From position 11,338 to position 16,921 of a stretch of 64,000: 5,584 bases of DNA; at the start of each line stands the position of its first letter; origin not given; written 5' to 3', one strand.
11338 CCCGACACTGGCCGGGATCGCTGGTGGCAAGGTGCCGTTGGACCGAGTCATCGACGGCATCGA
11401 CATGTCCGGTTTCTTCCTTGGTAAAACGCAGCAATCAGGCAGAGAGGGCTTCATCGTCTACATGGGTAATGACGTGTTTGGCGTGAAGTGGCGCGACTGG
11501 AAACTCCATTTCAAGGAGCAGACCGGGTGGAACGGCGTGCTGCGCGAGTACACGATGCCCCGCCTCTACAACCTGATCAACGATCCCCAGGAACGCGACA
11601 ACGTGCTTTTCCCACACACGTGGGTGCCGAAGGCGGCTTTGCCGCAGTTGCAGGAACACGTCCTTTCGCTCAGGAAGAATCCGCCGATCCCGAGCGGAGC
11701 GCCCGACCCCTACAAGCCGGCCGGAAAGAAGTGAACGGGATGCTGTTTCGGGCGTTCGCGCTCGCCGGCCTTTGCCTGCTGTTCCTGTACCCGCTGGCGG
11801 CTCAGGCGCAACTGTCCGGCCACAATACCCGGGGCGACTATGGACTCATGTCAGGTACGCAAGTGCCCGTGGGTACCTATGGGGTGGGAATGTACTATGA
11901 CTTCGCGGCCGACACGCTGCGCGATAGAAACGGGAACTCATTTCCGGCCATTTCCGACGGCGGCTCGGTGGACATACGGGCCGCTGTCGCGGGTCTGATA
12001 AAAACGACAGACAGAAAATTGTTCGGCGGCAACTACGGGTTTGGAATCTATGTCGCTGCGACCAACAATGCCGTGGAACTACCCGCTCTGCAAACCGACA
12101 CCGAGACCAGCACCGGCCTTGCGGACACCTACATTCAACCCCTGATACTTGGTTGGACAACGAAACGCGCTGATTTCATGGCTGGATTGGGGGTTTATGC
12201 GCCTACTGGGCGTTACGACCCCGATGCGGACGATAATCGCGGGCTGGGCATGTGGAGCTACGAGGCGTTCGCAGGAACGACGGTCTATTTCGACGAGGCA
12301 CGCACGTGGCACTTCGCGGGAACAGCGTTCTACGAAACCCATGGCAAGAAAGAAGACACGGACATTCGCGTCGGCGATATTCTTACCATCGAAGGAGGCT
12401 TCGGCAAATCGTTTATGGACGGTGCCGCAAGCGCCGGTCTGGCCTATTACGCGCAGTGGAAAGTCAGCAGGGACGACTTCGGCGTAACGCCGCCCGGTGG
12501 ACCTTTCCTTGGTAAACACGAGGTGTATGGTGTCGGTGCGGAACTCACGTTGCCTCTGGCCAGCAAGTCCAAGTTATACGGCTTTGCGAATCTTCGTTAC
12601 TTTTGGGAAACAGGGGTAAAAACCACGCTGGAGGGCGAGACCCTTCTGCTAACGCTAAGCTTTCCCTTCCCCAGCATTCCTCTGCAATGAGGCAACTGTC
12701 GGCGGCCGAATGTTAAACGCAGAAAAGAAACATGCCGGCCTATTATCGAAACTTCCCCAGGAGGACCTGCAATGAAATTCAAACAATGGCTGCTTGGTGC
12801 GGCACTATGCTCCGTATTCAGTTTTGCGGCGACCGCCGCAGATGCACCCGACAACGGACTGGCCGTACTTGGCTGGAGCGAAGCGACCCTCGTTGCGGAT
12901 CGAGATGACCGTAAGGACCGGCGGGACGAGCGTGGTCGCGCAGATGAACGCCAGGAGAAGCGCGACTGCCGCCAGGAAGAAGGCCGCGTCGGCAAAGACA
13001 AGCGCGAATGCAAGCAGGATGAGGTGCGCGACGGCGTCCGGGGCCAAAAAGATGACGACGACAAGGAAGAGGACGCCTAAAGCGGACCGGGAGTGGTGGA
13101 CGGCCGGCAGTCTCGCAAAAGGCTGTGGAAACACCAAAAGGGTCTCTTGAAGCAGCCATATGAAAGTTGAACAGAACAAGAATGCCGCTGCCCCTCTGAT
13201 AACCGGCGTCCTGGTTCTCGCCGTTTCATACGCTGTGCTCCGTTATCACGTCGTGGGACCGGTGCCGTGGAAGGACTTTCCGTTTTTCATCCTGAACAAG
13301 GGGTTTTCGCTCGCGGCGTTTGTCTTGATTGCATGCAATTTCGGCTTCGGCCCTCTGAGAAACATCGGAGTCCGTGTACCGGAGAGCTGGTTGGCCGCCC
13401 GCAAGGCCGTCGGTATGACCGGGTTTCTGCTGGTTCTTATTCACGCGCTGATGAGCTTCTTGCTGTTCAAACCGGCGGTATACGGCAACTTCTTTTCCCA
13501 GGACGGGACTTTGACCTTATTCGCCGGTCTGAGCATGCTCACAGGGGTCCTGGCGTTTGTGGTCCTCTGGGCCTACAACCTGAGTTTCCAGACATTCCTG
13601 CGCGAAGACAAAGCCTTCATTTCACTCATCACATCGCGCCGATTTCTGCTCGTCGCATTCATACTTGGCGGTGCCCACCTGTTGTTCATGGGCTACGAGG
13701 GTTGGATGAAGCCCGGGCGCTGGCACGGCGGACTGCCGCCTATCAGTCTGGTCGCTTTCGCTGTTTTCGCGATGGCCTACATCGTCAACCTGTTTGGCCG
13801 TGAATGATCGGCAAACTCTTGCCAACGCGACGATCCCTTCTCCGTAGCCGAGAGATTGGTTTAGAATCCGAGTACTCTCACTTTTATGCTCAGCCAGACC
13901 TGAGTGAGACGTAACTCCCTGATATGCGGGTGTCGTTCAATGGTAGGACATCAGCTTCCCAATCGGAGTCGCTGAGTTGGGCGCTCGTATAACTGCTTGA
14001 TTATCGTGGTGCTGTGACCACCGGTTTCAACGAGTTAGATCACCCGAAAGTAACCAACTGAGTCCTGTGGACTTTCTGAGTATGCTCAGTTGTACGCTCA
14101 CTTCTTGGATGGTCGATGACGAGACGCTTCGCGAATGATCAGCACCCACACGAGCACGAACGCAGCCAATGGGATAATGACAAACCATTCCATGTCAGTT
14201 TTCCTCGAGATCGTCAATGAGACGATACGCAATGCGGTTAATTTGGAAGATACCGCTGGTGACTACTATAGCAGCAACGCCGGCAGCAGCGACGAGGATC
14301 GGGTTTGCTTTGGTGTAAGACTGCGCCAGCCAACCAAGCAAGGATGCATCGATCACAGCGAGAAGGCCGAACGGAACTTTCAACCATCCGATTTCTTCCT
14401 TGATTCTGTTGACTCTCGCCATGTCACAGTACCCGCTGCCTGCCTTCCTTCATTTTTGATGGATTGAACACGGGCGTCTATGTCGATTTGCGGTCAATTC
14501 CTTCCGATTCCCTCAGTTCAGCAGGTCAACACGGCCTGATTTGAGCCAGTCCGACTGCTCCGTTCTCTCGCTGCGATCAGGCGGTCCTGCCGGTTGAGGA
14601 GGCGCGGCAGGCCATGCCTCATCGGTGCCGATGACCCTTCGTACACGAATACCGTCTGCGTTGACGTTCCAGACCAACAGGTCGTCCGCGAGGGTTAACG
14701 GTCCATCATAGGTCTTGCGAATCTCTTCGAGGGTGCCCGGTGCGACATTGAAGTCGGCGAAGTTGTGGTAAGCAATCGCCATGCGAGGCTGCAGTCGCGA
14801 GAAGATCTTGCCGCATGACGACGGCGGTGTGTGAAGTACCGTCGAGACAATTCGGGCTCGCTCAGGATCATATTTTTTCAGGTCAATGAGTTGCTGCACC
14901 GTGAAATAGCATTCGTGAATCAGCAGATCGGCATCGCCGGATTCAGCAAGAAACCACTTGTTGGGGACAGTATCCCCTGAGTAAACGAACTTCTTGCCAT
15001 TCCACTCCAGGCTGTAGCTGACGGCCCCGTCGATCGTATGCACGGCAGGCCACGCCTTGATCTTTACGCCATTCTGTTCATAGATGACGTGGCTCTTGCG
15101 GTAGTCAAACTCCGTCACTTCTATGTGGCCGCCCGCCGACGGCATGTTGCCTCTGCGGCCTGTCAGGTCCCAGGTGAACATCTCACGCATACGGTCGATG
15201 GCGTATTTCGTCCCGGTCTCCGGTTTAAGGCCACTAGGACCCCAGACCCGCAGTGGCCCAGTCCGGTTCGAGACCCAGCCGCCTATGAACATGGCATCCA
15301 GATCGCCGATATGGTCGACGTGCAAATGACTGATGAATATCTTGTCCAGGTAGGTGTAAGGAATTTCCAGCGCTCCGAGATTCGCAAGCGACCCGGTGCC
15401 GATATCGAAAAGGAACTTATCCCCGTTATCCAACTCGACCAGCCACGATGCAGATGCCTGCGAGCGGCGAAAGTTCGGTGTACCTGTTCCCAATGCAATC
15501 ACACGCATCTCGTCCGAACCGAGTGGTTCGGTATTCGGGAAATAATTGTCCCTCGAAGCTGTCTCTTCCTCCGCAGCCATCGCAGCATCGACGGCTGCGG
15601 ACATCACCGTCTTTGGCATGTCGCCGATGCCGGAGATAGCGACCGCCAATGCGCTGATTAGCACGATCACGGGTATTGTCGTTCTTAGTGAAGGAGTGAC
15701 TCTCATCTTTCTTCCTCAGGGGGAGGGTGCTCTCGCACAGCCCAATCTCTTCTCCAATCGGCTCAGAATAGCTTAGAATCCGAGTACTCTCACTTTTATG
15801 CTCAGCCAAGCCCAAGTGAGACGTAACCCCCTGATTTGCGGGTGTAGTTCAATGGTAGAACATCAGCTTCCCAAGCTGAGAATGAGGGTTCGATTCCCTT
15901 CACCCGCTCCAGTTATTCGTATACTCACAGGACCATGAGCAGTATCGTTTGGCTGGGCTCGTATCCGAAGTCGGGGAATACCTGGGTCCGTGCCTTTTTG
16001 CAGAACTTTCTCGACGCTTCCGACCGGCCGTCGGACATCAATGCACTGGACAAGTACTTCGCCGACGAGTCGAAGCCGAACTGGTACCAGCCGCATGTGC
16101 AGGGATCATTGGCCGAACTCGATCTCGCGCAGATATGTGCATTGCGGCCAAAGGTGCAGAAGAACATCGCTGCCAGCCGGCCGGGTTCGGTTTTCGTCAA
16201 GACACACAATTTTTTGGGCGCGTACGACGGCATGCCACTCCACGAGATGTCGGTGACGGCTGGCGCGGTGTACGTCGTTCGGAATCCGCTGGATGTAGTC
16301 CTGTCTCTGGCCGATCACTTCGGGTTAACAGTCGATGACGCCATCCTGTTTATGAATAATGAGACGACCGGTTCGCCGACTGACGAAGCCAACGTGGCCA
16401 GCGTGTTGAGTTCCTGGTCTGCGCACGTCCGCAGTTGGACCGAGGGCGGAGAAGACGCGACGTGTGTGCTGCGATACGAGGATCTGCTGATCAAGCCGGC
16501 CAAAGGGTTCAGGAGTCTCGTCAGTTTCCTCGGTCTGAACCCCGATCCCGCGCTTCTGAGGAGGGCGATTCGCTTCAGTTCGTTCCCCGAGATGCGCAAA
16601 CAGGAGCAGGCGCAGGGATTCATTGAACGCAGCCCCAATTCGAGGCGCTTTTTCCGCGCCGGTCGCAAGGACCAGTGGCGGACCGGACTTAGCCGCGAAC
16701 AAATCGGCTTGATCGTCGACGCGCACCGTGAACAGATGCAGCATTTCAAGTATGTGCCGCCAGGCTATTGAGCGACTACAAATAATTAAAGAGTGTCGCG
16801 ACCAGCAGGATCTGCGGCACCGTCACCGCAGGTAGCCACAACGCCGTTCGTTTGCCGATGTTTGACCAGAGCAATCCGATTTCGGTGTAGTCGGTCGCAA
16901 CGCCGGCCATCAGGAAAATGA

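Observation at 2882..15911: Tandem, integrase-less cargo blocks bounded by direct repeats of the 5' (not 3') part of tRNA-Gly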

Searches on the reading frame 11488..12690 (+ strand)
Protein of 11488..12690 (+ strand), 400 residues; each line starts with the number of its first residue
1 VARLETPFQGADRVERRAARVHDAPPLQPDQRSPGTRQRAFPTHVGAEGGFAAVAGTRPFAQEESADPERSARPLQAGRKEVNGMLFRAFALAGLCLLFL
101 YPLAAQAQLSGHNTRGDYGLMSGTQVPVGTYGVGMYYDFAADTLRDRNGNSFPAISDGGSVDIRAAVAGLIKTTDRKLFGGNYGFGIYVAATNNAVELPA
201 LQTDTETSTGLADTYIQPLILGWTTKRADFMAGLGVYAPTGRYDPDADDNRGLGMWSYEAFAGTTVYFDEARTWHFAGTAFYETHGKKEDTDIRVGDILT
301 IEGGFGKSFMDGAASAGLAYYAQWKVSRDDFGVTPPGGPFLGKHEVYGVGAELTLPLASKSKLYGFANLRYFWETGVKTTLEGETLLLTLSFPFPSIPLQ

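Call 10: search_protein_families(library=pfam, proteins=[window:11488-12690:+], max_evalue=0.01)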
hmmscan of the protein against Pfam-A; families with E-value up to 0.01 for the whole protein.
window:11488-12690:+ (400 aa): 1 family
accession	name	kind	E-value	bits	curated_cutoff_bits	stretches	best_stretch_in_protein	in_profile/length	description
PF13557.12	Phenol_MetA_deg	-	4.5e-29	102.6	22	1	142-388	2-240/242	Putative MetA-pathway of phenol degradation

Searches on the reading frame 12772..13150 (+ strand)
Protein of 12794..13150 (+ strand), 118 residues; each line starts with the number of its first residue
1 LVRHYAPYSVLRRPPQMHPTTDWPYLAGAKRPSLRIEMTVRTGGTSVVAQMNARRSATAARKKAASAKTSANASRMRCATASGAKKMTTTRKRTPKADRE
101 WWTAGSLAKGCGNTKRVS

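Call 10: search_protein_families(library=pfam, proteins=[window:12794-13150:+], max_evalue=0.01)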
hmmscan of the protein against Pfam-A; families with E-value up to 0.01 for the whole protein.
window:12794-13150:+ (118 aa): 0 families

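Call 11: search_protein_families(library=pfam, proteins=[window:12772-13080:+], max_evalue=0.01)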
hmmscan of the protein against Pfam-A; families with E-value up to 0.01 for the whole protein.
window:12772-13080:+ (102 aa): 0 families

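Call 91: search_protein_families(library=ncbifam, max_evalue=0.01, proteins=[window:12772-13080:+])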
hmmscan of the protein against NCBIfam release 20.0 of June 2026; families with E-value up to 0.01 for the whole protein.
window:12772-13080:+ (102 aa): 0 families

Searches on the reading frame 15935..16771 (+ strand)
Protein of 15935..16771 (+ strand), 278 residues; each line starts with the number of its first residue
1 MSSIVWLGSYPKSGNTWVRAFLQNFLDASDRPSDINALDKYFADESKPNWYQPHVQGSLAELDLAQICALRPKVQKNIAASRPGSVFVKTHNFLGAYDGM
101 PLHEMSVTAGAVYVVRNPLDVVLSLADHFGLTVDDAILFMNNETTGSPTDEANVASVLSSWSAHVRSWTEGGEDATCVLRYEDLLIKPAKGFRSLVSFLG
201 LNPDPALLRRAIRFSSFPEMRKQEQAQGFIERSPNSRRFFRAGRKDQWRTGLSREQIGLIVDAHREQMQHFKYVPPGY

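Call 11: search_protein_families(library=pfam, proteins=[window:15935-16771:+], max_evalue=0.01)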
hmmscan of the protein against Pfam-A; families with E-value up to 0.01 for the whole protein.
window:15935-16771:+ (278 aa): 2 families
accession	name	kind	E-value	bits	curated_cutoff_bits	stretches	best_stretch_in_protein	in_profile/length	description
PF00685.33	Sulfotransfer_1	-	9.9e-23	81.3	22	1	5-271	4-254/255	Sulfotransferase domain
PF13469.12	Sulfotransfer_3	-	1.7e-05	25.7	27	1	103-202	119-213/216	Sulfotransferase family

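Call 13: find_encoding_contigs(protein=window:15935-16771:+, flank=10000, max_places=10)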
Protein window:15935-16771:+ (278 aa): 5 contigs read that carry it; 4 places shown.
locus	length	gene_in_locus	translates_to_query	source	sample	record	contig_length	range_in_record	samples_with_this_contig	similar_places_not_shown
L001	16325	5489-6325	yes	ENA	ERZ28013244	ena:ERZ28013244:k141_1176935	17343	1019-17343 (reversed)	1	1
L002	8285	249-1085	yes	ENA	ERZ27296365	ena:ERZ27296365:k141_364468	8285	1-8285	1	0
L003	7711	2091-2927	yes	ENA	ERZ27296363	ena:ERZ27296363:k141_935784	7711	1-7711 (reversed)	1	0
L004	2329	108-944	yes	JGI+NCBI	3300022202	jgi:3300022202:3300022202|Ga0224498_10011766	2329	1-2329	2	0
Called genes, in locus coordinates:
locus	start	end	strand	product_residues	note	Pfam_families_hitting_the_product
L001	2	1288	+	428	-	?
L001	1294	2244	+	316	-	PF13557:Phenol_MetA_deg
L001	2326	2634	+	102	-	-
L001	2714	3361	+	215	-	-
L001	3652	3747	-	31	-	-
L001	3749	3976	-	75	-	-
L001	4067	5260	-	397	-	PF23023:Anti-Pycsar_Apyc1, PF00753:Lactamase_B, PF12706:Lactamase_B_2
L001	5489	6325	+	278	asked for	PF00685:Sulfotransfer_1, PF13469:Sulfotransfer_3 (faint)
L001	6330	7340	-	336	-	PF03773:ArsP_1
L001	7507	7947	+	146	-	PF00011:HSP20, PF17886:ArsA_HSP20 (weak)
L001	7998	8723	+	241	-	PF01177:Asp_Glu_race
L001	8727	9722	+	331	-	PF00291:PALP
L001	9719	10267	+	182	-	PF08002:DUF1697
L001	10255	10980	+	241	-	PF03649:UPF0014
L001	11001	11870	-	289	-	PF04784:DUF547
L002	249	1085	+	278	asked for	PF00685:Sulfotransfer_1, PF13469:Sulfotransfer_3 (faint)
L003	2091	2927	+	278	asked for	PF00685:Sulfotransfer_1, PF13469:Sulfotransfer_3 (faint)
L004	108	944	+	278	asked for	PF00685:Sulfotransfer_1, PF13469:Sulfotransfer_3 (faint)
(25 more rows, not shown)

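Call 15: find_related_loci(query=window:15935-16771:+, collection=genome_contigs, flank=10000)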
Query window:15935-16771:+ (278 aa) in genome_contigs; peptide patterns used: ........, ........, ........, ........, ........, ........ (x = any residue, [..] = any of these).
42 stretches matched a pattern, but none encodes a relative of the query by tblastn (E <= 1e-3).
